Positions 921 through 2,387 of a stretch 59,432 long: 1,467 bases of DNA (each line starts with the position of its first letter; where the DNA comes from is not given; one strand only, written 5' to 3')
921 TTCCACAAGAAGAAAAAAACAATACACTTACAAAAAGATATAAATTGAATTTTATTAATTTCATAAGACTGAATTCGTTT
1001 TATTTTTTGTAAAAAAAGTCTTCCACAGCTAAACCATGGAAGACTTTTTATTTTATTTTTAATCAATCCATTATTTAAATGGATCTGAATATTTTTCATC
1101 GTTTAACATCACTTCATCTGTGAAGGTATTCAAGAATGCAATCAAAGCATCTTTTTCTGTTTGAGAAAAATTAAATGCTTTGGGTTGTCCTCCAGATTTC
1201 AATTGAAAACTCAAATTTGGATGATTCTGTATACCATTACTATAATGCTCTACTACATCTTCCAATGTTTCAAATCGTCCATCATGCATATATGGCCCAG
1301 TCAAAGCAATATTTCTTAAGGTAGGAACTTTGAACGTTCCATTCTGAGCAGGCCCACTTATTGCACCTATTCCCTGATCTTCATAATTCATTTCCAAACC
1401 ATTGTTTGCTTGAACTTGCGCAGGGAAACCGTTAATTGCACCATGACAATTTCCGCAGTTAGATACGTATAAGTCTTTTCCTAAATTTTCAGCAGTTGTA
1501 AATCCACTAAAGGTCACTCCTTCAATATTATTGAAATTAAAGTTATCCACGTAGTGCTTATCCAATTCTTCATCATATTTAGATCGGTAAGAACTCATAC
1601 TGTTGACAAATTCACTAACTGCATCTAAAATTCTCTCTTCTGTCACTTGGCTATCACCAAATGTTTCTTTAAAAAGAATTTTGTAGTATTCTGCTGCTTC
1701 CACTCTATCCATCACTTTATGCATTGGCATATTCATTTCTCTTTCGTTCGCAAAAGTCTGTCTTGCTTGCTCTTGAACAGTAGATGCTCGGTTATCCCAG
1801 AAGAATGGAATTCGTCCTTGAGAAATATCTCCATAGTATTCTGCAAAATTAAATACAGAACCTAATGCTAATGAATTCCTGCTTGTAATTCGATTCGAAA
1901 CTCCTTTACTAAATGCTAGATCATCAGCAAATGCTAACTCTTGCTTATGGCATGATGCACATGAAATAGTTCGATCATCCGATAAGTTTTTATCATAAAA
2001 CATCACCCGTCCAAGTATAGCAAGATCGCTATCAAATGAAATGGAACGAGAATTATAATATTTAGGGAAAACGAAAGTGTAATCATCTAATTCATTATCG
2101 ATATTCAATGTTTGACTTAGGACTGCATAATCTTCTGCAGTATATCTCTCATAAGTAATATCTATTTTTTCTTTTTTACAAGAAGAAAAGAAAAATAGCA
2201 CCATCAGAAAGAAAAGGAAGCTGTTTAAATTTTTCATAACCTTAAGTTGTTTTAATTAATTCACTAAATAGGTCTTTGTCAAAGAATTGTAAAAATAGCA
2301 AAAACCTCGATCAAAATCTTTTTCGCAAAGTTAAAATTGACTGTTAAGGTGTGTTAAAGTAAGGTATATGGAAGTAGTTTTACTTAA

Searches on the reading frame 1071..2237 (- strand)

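Call 85: search_protein_families(library=pfam, proteins=[window:1071-2237:-], max_evalue=0.001)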
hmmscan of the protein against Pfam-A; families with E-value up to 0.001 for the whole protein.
window:1071-2237:- (388 aa): 3 families
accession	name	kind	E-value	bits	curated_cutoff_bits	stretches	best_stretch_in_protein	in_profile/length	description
PF03150.19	CCP_MauG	-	5.4e-44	150.9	25.6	2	73-226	4-145/149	Di-haem cytochrome c peroxidase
PF13442.11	Cytochrome_CBB3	-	4.4e-06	27.4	27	0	252-270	5-24/68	Cytochrome C oxidase, cbb3-type, subunit III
PF00034.26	Cytochrom_C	-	0.00018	23.2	21.3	0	253-371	4-88/90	Cytochrome c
